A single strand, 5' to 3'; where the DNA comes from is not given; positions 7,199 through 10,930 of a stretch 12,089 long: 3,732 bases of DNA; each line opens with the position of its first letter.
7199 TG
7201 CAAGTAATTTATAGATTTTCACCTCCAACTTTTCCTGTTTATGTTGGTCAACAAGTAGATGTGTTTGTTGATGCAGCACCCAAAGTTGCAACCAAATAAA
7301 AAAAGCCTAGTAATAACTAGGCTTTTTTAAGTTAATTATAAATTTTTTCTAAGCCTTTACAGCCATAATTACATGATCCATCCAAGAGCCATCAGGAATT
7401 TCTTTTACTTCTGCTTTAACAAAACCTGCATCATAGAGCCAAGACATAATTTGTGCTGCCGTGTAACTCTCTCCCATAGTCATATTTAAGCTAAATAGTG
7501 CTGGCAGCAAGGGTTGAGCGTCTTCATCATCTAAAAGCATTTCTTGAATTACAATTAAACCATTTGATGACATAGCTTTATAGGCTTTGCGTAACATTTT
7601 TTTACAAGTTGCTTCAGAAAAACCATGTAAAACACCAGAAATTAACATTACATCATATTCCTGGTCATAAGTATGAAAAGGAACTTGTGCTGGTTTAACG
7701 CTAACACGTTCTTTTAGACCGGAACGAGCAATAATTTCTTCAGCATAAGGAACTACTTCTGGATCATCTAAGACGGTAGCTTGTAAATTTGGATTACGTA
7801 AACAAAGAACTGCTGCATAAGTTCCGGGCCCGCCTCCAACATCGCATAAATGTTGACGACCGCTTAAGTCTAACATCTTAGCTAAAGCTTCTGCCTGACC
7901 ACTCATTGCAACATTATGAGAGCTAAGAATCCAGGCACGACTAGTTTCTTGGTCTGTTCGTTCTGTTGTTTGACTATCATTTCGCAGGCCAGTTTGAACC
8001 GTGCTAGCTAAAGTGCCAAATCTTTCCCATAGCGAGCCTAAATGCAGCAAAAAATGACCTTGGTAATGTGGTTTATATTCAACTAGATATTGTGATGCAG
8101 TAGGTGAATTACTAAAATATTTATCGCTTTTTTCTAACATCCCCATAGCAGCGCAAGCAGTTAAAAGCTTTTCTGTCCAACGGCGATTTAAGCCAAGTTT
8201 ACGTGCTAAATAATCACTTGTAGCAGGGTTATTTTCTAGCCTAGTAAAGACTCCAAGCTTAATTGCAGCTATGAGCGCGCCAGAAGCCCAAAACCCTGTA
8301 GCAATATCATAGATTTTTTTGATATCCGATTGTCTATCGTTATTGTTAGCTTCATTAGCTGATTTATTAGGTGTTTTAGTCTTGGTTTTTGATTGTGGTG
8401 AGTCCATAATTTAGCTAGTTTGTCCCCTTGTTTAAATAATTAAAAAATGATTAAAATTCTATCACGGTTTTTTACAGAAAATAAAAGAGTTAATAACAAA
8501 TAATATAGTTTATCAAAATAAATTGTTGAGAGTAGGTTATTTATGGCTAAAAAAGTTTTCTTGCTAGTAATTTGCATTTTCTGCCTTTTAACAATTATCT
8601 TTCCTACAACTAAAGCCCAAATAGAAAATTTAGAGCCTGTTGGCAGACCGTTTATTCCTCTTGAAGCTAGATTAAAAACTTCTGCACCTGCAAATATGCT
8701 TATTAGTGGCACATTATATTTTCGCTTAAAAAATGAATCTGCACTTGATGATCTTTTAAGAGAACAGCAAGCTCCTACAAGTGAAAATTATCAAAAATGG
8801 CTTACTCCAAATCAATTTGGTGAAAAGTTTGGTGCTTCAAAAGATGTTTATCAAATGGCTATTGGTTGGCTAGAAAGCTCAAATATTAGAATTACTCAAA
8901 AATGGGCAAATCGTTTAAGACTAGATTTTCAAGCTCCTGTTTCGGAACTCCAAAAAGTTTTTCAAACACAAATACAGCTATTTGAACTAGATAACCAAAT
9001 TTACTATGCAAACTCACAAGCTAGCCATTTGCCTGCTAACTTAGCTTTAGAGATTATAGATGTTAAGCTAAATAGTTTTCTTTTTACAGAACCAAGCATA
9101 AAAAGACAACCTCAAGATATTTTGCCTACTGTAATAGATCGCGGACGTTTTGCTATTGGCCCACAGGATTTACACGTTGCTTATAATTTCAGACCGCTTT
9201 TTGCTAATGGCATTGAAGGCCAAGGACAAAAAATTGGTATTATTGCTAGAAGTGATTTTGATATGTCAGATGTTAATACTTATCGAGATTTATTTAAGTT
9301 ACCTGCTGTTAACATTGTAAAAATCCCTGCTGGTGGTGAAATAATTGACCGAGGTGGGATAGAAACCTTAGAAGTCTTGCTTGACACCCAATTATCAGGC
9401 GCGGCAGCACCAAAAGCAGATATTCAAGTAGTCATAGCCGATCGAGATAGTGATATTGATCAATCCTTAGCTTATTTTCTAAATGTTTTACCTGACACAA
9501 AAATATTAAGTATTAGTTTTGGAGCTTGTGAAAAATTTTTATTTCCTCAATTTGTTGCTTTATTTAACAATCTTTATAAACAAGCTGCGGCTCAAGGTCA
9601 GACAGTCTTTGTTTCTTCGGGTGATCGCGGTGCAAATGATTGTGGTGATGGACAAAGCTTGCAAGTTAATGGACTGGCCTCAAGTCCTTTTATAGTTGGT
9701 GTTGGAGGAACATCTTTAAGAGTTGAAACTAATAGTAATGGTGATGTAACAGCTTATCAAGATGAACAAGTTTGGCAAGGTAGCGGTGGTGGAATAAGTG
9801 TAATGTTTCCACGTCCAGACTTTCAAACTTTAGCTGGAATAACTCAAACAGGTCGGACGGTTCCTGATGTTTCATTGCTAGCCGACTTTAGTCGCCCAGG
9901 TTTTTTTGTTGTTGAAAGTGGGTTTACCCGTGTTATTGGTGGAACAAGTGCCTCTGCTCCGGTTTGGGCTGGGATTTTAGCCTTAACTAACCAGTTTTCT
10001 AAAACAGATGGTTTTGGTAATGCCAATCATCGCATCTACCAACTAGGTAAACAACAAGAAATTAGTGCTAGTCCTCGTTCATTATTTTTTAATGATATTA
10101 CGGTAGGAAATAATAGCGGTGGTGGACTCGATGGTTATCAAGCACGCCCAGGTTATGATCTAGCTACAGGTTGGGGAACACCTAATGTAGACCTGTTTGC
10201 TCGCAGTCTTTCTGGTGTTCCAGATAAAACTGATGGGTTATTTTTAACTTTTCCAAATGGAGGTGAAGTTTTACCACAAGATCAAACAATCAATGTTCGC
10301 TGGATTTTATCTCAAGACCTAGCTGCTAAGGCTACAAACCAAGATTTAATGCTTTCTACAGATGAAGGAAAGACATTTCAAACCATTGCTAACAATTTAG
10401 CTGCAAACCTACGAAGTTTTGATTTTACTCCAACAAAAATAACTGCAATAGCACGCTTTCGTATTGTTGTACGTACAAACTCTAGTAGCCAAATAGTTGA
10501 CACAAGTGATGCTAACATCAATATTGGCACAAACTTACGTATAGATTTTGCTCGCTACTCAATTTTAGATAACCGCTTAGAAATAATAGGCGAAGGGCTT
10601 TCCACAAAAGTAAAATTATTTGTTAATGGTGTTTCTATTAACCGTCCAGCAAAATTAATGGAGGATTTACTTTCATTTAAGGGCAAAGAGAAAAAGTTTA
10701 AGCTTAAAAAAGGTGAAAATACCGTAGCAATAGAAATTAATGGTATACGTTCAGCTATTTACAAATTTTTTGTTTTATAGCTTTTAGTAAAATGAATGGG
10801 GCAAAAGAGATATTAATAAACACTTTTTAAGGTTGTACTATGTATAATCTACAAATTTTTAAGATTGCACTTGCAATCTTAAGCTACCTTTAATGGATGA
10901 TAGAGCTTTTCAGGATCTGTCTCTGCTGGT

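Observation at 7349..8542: Plant/COMT-type O-methyltransferase with a Lys/Thr-rich N-terminal tail, divergent from a secreted peptidase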

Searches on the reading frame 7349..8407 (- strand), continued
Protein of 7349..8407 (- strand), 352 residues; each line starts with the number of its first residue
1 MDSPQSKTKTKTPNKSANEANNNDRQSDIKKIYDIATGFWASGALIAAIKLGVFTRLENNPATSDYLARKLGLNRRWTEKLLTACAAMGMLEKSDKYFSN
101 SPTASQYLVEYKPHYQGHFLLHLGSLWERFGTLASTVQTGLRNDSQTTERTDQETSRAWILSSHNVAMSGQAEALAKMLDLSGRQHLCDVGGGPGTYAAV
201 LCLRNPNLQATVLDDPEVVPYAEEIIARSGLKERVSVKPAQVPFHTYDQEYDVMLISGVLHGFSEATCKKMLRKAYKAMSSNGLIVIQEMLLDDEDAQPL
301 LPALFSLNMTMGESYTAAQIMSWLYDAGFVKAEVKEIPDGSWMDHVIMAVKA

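Call 41: find_encoding_contigs(protein=P0024, flank=5000, max_places=1)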
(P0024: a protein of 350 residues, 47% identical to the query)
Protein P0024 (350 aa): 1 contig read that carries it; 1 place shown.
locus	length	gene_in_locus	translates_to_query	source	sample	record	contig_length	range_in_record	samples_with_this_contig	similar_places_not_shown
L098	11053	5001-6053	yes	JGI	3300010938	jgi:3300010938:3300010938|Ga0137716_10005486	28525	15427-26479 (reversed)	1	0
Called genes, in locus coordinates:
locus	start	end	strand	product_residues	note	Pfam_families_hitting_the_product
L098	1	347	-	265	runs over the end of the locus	PF13022:HTH_Tnp_1_2 (faint), PF00440:TetR_N, PF13560:HTH_31 (faint), PF02796:HTH_7 (faint), PF00440:TetR_N, PF14246:TetR_C_7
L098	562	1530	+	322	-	PF00392:GntR, PF13545:HTH_Crp_2 (faint), PF27163:YmtS_Ross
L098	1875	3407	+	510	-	PF00392:GntR, PF00155:Aminotran_1_2, PF12897:Asp_aminotransf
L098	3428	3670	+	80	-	-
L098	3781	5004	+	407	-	PF07690:MFS_1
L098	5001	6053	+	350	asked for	PF08100:Dimerisation, PF00891:Methyltransf_2, PF13489:Methyltransf_23, PF08241:Methyltransf_11 (weak), PF08242:Methyltransf_12, PF13649:Methyltransf_25, PF13847:Methyltransf_31 (weak)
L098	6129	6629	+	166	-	PF13411:MerR_1, PF00376:MerR, PF09278:MerR-DNA-bind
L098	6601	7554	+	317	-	PF10609:ParA (weak), PF01656:CbiA, PF02374:ArsA_ATPase, PF13614:AAA_31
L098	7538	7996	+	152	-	-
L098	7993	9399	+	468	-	PF07690:MFS_1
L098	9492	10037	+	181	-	-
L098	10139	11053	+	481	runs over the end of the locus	PF13787:HXXEE, PF01048:PNP_UDP_1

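Call 48: search_solved_structures(query=L006:4586-5452:+, max_evalue=0.001, show_alignments=1)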
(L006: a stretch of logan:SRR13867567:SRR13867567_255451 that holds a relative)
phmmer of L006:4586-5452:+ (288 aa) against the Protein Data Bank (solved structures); distinct sequences matched with E-value up to 0.001: 46.
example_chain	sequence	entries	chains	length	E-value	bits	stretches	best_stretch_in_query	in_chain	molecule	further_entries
3go8_A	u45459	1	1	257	4.6e-14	55.5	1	43-288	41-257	Formamidopyrimidine-DNA glycosylase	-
3gpx_A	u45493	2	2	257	2.4e-13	53.1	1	43-288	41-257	DNA glycosylase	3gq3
3gpu_A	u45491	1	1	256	7e-13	51.6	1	43-288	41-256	DNA glycosylase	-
1ee8_A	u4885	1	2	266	9.3e-13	51.2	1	46-287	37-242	MUTM (FPG) PROTEIN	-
1l1t_A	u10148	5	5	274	3e-11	46.3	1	42-288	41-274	MutM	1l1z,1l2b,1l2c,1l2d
1r2y_A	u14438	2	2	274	3.3e-11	46.1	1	43-288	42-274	MutM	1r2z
2f5n_A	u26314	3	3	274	2.8e-10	43.1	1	42-288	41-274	formamidopyrimidine-DNA glycosidase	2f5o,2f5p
3gp1_A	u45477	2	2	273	3e-10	43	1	43-288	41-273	DNA glycosylase | Formamidopyrimidine-DNA glycosylase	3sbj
3u6c_A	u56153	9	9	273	3e-10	43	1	43-288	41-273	Formamidopyrimidine-DNA glycosylase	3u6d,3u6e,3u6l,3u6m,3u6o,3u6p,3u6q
2f5q_A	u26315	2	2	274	3.1e-10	42.9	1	43-288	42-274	formamidopyrimidine-DNA glycosidase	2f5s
3sar_A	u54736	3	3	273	3.3e-10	42.8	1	43-288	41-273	Formamidopyrimidine-DNA glycosylase | DNA GLYCOSYLASE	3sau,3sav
3gpy_A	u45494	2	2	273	3.4e-10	42.8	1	43-288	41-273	DNA glycosylase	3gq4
3gpp_A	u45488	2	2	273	3.9e-10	42.6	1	43-288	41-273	DNA glycosylase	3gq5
4g4q_A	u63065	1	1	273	4.1e-10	42.5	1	43-288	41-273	Formamidopyrimidine-DNA glycosylase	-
4g4r_A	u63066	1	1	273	4.2e-10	42.5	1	43-288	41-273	Formamidopyrimidine-DNA glycosylase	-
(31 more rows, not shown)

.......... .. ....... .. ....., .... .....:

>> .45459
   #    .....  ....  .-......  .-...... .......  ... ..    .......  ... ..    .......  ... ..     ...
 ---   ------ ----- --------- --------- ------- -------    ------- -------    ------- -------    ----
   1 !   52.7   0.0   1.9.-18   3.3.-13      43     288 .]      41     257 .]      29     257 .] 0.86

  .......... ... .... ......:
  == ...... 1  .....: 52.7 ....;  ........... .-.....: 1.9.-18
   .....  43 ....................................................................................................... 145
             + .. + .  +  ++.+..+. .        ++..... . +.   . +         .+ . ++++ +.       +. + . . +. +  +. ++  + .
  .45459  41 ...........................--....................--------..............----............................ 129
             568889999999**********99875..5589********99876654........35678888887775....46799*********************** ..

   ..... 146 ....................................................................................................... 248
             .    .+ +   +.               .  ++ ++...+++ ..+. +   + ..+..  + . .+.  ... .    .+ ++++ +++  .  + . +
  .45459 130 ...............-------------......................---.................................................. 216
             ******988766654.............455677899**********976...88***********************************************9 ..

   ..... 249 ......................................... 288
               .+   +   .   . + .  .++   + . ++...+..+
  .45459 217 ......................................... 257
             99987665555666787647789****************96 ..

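Call 55: search_protein_families(library=padloc, proteins=[window:7349-8407:-, L006:3514-4584:+, L006:4586-5452:+, L009:7157-8026:+, L014:7032-7799:+], max_evalue=0.01)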
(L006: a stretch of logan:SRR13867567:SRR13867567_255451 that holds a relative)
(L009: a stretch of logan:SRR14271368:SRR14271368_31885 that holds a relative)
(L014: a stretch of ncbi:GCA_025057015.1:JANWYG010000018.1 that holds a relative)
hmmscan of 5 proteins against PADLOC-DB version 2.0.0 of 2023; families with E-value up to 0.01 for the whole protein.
window:7349-8407:- (352 aa): 1 family
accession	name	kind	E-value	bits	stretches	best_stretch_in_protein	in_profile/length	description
PDLC04134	mad2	-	3.4e-08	30.8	1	172-288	280-395/492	mads_2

L006:3514-4584:+ (356 aa): 1 family
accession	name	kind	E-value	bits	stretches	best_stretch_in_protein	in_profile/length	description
PDLC04134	mad2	-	6.9e-10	36.3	1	126-292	253-395/492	mads_2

L006:4586-5452:+ (288 aa): 0 families

L009:7157-8026:+ (289 aa): 0 families

L014:7032-7799:+ (255 aa): 0 families

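Call 62: find_encoding_contigs(protein=P0007, flank=3000, max_places=2)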
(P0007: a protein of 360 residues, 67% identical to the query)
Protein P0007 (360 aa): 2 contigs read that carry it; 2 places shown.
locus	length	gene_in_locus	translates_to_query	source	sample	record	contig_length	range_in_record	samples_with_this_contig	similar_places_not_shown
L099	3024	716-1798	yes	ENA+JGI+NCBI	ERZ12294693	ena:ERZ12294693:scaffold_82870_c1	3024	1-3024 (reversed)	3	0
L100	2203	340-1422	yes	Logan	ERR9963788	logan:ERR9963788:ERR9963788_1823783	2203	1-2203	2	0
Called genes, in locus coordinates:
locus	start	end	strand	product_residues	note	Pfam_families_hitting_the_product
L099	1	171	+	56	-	PF01566:Nramp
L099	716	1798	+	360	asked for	PF08100:Dimerisation, PF00891:Methyltransf_2, PF13489:Methyltransf_23, PF13847:Methyltransf_31 (weak), PF08242:Methyltransf_12, PF13649:Methyltransf_25 (weak)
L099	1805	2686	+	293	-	PF01149:Fapy_DNA_glyco, PF06831:H2TH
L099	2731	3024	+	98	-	?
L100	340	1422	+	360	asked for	PF08100:Dimerisation, PF00891:Methyltransf_2, PF13489:Methyltransf_23, PF13847:Methyltransf_31 (weak), PF08242:Methyltransf_12, PF13649:Methyltransf_25 (weak)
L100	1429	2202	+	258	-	?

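Call 63: search_dna_similar(query=window:7349-8407:-, collection=plasmids, mode=protein, max_rows=6)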
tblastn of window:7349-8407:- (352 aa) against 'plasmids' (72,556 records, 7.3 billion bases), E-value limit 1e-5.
Records with a match: 256; places in all: 276; records where one place covers at least 80% of the query: 223.
Best place of each record, by identity: <60% 256.
By first word of the organism name: Rhizobium 73; Streptomyces 69; Bacillus 12; Ensifer 10; Aminobacter 6; Candidatus 6; Agrobacterium 5; Vibrio 4; Skermanella 3; Sinorhizobium 3; and 44 more.
By predicted mobility (MOB-suite, as given by PLSDB): non-mobilizable 172; mobilizable 55; conjugative 29.
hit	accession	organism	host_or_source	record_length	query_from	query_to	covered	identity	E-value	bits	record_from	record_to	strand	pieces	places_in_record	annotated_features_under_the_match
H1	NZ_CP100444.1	Streptomyces rimosus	pure culture,OTC cluster deletion ...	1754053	32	338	87%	36.4%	1e-43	167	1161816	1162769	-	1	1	record has no annotation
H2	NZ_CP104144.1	Rhizobium sullae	Sulla coronaria,cell culture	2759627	8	334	93%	34.0%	3e-44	169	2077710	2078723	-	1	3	record has no annotation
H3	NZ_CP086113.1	Skermanella rosea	single cell,hydrocarbon-contaminated ...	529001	35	334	85%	36.8%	2e-45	173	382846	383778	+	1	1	methyltransferase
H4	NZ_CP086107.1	Skermanella mucosa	single cell,crude oil contaminated ...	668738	35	329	84%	37.2%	2e-46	176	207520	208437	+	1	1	acetylserotonin O-methyltransferase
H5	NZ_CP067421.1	Skermanella sp. TT6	Homo sapiens,single cell,skin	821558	35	334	85%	36.5%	1e-45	173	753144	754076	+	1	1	acetylserotonin O-methyltransferase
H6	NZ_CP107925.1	Streptomyces sp. NBC_00435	-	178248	2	352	100%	28.1%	1e-27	121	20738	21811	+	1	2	methyltransferase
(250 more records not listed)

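Call 64: search_dna_similar(query=window:7349-8407:-, collection=phages, mode=protein, max_rows=5)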
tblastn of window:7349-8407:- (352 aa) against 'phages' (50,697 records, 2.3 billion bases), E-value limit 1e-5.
No match.
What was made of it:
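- There are no close plasmid or phage relatives (calls 63, 64). Plasmid hits are at most 37% identical, and there are no phage hits (calls 63, 64).
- Tried and rejected: Plasmid hits were at most 37% identical, and there were no phage hits (calls 63, 64).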

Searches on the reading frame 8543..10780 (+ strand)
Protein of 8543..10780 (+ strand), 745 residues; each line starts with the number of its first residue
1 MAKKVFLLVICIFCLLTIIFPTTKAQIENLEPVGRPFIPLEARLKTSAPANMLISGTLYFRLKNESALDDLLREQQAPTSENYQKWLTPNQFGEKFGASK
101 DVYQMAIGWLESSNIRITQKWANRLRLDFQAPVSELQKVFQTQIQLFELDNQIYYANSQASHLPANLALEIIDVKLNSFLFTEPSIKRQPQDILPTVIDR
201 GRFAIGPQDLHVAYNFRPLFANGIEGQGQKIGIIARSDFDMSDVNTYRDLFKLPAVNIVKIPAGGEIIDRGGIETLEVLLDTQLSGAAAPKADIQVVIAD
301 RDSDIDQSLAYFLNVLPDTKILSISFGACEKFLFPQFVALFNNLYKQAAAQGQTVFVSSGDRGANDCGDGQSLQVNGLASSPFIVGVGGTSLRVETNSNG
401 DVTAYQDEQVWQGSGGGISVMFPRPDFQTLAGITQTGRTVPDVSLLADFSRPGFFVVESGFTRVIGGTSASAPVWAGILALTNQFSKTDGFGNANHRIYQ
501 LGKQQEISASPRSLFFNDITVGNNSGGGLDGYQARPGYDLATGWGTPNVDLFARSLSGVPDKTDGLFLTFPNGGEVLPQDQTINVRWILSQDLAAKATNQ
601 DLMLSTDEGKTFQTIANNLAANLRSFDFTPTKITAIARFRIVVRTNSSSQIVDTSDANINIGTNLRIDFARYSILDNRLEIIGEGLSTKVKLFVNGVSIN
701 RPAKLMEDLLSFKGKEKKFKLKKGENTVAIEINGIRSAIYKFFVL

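Call 3: search_protein_families(library=pfam, proteins=[window:8543-10780:+], max_evalue=0.01)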
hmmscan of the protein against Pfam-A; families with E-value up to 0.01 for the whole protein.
window:8543-10780:+ (745 aa): 2 families
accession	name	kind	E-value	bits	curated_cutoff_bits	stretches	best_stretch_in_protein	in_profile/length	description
PF09286.16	Pro-kuma_activ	-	1.8e-24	87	23.5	1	45-172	6-135/143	Pro-kumamolisin, activation domain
PF00082.27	Peptidase_S8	-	0.0014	18.4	21.8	1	318-485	110-256/288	Subtilase family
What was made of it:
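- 8543..10780 (+): Divergent neighbour: secreted S53 (kumamolisin/sedolisin-type) peptidase, 745 aa, with an unassigned 196-aa C-terminal region. Pro-kuma_activ 1.8e-24 (call 3).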

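Call 4: search_protein_families(library=ncbifam, proteins=[window:8543-10780:+], max_evalue=0.01)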
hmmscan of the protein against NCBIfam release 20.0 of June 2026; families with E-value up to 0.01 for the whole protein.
window:8543-10780:+ (745 aa): 0 families

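Call 54: search_solved_structures(query=window:8543-10780:+, max_evalue=0.001)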
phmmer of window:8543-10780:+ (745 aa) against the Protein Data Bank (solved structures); distinct sequences matched with E-value up to 0.001: 15.
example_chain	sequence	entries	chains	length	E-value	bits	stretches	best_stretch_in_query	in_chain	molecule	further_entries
1t1e_A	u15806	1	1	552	2.4e-35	125.2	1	53-548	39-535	kumamolisin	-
1t1g_A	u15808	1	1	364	6.9e-33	117.1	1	207-548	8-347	kumamolisin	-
1gt9_1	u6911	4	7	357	2.9e-32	115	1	207-547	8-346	KUMAMOLYSIN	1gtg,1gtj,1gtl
1t1i_A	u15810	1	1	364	7.5e-32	113.6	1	207-548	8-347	kumamolisin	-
1sio_A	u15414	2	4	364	1.3e-30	109.6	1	207-548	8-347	kumamolisin-As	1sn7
1siu_A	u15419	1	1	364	4.1e-30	107.9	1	207-548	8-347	kumamolisin-As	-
1zvj_A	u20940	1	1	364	6e-30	107.4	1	207-548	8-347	kumamolisin-As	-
1zvk_A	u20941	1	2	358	2.1e-29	105.6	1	207-547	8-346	kumamolisin-As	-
4ne7_A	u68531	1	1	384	8.3e-29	103.6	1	207-551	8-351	Kumamolisin-As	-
6m9c_A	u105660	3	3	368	4.4e-22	81.4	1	290-549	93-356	SEDOLISIN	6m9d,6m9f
6m8w_A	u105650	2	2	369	4.4e-22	81.4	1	290-549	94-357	SEDOLISIN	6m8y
1nlu_A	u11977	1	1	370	4.4e-22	81.4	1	290-549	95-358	SEDOLISIN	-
1ga1_A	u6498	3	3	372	4.5e-22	81.3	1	290-549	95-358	SERINE-CARBOXYL PROTEINASE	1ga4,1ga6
3ee6_A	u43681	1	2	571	5.2e-18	67.9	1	185-556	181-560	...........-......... 1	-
3edy_A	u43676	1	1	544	5.9e-18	67.7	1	203-555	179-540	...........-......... 1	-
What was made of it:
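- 8543..10780 (+): Kumamolisin 2.4e-35 over residues 53-548 (call 54).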

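Call 55: search_protein_families(library=padloc, proteins=[window:8543-10780:+], max_evalue=0.01)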
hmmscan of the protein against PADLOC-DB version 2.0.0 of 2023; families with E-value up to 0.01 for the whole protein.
window:8543-10780:+ (745 aa): 0 families
